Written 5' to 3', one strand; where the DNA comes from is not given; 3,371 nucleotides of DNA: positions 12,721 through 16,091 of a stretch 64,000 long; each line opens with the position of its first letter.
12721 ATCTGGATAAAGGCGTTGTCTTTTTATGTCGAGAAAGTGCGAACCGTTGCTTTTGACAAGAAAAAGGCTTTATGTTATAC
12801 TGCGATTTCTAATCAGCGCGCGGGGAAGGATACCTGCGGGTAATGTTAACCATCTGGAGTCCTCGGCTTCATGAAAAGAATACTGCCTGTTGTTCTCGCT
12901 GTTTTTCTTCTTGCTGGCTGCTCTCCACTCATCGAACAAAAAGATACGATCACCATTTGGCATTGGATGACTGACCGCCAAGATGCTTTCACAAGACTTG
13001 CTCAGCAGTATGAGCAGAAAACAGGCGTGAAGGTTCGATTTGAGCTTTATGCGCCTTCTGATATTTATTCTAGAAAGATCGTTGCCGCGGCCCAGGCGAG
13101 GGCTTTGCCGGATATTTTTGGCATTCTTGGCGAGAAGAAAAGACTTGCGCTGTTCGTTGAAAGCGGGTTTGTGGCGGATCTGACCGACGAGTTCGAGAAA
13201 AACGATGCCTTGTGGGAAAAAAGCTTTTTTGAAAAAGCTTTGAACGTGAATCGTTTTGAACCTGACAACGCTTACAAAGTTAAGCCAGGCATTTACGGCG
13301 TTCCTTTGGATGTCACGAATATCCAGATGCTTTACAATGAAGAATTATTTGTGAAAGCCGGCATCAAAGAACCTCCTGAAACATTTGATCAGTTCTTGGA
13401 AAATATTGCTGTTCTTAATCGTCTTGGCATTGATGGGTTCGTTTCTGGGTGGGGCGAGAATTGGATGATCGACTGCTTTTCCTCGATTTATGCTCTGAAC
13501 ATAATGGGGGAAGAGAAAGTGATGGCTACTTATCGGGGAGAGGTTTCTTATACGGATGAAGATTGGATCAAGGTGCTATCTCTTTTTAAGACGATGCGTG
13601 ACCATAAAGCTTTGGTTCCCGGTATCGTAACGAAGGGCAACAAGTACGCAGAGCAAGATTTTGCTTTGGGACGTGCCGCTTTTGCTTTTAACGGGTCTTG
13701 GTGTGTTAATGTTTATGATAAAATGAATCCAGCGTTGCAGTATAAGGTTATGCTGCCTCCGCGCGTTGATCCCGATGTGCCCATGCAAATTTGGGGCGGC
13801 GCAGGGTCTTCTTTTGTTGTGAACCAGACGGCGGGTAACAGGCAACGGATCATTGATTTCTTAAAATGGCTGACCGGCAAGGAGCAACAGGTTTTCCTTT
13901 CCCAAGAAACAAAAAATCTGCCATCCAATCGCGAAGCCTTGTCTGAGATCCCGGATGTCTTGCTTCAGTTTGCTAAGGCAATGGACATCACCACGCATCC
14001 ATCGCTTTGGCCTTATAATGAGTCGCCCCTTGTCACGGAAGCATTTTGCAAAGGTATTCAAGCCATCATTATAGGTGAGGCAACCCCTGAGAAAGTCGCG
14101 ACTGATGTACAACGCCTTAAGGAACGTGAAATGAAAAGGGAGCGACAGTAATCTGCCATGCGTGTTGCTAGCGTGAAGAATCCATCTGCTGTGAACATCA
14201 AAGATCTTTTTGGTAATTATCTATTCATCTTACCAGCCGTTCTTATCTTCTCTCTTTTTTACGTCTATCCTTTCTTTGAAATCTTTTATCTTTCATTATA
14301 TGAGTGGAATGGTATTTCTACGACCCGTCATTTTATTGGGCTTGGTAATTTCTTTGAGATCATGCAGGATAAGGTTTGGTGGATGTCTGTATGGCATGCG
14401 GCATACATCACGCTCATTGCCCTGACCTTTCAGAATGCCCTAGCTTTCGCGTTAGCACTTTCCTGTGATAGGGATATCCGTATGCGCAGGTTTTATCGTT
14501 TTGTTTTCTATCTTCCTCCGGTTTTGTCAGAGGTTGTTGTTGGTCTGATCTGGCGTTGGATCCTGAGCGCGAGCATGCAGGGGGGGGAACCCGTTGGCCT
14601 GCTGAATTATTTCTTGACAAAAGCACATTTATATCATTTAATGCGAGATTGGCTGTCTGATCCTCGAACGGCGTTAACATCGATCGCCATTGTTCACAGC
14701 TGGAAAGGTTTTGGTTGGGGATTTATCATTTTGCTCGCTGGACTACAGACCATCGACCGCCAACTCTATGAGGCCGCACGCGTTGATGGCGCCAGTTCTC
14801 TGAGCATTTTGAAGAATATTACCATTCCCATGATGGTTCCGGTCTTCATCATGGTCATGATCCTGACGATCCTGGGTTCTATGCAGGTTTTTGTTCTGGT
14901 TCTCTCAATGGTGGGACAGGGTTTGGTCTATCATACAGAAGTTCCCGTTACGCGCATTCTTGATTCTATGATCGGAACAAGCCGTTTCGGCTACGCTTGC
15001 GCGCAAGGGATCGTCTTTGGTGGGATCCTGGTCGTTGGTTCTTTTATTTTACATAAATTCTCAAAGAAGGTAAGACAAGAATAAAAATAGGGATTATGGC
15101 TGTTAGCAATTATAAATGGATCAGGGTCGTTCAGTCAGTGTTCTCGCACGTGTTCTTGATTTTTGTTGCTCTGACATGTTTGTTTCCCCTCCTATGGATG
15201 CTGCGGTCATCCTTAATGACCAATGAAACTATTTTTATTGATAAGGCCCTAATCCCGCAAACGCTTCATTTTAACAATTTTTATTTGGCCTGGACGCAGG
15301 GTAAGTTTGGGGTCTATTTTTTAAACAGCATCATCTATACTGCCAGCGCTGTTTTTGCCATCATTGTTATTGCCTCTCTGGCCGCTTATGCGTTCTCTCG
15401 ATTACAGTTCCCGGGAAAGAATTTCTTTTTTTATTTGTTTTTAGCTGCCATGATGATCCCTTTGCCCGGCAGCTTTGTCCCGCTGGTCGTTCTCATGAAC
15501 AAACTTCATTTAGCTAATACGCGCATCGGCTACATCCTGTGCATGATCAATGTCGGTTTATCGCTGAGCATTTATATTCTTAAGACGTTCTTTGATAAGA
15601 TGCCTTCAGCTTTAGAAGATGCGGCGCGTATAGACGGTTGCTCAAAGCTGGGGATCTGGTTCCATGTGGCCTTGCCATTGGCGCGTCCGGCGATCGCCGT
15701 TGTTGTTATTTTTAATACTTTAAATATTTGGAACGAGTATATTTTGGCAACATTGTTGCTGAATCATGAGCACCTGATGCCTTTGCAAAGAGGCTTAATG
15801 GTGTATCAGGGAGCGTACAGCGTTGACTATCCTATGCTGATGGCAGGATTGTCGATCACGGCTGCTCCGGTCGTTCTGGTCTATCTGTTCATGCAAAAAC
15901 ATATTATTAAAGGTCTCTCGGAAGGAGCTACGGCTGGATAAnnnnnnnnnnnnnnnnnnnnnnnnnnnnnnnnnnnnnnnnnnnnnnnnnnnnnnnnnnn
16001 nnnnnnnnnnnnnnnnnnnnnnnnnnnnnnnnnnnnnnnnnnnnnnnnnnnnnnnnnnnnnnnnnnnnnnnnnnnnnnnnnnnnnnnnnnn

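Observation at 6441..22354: Coherent beta-glucan/cellodextrin utilisation locus in a non-Bacteroidetes diderm: PilZ x2, GH94 phosphorylase, giant OM barrel, ATPase-less ABC importer, secreted GH-A hydrolase, LacI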

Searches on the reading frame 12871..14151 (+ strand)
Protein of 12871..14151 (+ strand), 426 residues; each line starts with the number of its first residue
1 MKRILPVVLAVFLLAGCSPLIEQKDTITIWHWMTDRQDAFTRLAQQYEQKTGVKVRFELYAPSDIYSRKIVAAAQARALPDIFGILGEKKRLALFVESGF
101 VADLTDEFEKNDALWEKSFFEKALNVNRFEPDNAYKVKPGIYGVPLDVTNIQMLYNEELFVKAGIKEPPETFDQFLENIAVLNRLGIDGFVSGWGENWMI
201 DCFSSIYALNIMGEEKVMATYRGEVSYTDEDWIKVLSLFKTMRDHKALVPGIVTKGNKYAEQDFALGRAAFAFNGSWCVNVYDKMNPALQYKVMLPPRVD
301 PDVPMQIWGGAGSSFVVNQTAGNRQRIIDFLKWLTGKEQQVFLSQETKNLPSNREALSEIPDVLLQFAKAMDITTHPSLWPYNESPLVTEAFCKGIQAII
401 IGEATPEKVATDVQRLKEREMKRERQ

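Call 3: search_protein_families(library=pfam, proteins=[window:12871-14151:+], max_evalue=0.01)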
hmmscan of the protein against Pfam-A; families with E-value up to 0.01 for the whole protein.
window:12871-14151:+ (426 aa): 4 families
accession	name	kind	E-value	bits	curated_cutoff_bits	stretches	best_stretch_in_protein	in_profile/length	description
PF13416.11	SBP_bac_8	-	5e-31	109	27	1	43-357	2-266/279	Bacterial extracellular solute-binding protein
PF01547.30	SBP_bac_1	-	4.5e-29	102.9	26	1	35-340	6-306/307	Bacterial extracellular solute-binding protein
PF13531.11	SBP_bac_11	-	0.00052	20.3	25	1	38-102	11-69/227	Bacterial extracellular solute-binding protein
PF08139.17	LPAM_1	-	0.0095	16.8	20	0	1-18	1-18/18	Prokaryotic membrane lipoprotein lipid attachment site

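Call 25: search_protein_families(library=ncbifam, proteins=[window:12871-14151:+], max_evalue=0.001)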
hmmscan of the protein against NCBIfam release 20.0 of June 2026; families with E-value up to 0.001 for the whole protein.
window:12871-14151:+ (426 aa): 4 families
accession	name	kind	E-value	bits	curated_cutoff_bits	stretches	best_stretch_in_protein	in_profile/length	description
NF007011.0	PRK09474.1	equivalog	1.7e-09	37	291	1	16-332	23-307/396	maltose/maltodextrin ABC transporter substrate-binding protein MalE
TIGR03851.1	chitin_NgcE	equivalog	3.1e-09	36.3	399.65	1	149-356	161-373/450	N-acetylglucosamine/diacetylchitobiose ABC transporter substrate-binding protein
NF053763.1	ABCarbgalBndGanS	equivalog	2.5e-07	29.8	700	1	134-364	131-355/420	galactooligosaccharide ABC transporter substrate-binding protein GanS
NF008211.0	PRK10974.1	equivalog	1.7e-06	26.9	411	1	144-355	141-354/439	sn-glycerol-3-phosphate ABC transporter substrate-binding protein UgpB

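Call 64: search_solved_structures(query=window:12871-14151:+, max_evalue=0.001)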
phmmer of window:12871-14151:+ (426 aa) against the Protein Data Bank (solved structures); distinct sequences matched with E-value up to 0.001: 43.
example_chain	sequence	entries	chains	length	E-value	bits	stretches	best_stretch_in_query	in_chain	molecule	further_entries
9xor_A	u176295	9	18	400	1.9e-20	76.2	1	29-418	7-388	maltose-binding protein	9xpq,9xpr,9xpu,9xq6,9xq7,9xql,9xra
2gha_A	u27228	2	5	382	2.3e-17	66.1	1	27-417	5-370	maltose ABC transporter, periplasmic maltose-binding protein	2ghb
6dtu_A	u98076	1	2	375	2.4e-17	66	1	27-417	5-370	maltose-binding protein MalE1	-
3zkk_A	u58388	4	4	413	8.9e-17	64.1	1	18-414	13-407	XOS BINDING PROTEIN | PUTATIVE SUGAR TRANSPORTER SOLUTE-BINDING PROTEIN | SUGAR TRANSPORTER SOLUTE-BINDING PROTEIN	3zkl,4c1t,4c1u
6rjy_A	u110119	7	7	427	3.2e-16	62.3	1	32-359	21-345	Arabino-oligosaccharids-binding protein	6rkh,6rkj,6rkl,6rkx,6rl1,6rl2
4qrz_A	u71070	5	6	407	1.3e-15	60.3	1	25-412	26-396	ABC-TYPE SUGAR TRANSPORTER | ABC transporter, substrate binding protein (Sugar)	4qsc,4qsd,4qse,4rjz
5ci5_A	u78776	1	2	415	4.4e-14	55.3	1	17-409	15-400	Extracellular solute-binding protein family 1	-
7ehp_A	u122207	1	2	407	7.3e-14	54.5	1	53-419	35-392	chitin oligosaccahride binding protein NagB1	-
4r9f_A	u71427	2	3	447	3.5e-13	52.3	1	8-419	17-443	MBP1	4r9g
7eho_A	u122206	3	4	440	3.7e-13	52.2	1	57-418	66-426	Chitin oligosaccharide binding protein NagB2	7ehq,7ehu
6dts_A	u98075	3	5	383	4.5e-13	51.9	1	27-417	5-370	maltose-binding protein MalE2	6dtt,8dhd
2fnc_A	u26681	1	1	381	6e-13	51.5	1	28-417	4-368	maltose ABC transporter, periplasmic maltose-binding protein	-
8xba_A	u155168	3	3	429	1.6e-11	46.8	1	25-283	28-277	XylA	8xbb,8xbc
3vxb_A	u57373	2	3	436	4.6e-11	45.3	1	45-281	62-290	Putative sugar-binding lipoprotein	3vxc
4g68_B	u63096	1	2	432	4.6e-11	45.3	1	23-282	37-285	ABC transporter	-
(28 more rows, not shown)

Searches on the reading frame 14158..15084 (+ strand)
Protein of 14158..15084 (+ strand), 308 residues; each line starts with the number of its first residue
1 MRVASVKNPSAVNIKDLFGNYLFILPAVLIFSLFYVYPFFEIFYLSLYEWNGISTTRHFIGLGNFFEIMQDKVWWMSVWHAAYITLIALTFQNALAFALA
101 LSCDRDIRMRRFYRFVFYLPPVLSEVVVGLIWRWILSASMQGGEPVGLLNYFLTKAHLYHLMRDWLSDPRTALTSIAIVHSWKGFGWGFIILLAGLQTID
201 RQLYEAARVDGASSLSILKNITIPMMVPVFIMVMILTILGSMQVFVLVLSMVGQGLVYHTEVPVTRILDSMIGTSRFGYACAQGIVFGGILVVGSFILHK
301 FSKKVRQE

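Call 3: search_protein_families(library=pfam, proteins=[window:14158-15084:+], max_evalue=0.01)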
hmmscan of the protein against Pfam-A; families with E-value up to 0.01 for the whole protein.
window:14158-15084:+ (308 aa): 1 family
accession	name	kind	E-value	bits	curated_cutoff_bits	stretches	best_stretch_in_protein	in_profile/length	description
PF00528.27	BPD_transp_1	-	1.4e-15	58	26.4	1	108-306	15-183/184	Binding-protein-dependent transport system inner membrane component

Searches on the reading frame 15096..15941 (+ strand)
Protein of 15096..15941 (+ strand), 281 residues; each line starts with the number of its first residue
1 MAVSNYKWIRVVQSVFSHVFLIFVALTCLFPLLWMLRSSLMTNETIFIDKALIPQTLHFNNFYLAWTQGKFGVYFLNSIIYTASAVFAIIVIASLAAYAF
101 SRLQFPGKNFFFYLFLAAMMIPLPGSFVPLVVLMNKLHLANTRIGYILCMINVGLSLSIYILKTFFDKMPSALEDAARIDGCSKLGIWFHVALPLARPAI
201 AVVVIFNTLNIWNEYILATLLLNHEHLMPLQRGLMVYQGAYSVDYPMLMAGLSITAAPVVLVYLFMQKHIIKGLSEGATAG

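Call 3: search_protein_families(library=pfam, proteins=[window:15096-15941:+], max_evalue=0.01)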
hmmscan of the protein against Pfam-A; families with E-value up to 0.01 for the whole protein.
window:15096-15941:+ (281 aa): 1 family
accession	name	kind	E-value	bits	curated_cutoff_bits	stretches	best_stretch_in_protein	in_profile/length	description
PF00528.27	BPD_transp_1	-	1.6e-14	54.5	26.4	1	90-273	2-181/184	Binding-protein-dependent transport system inner membrane component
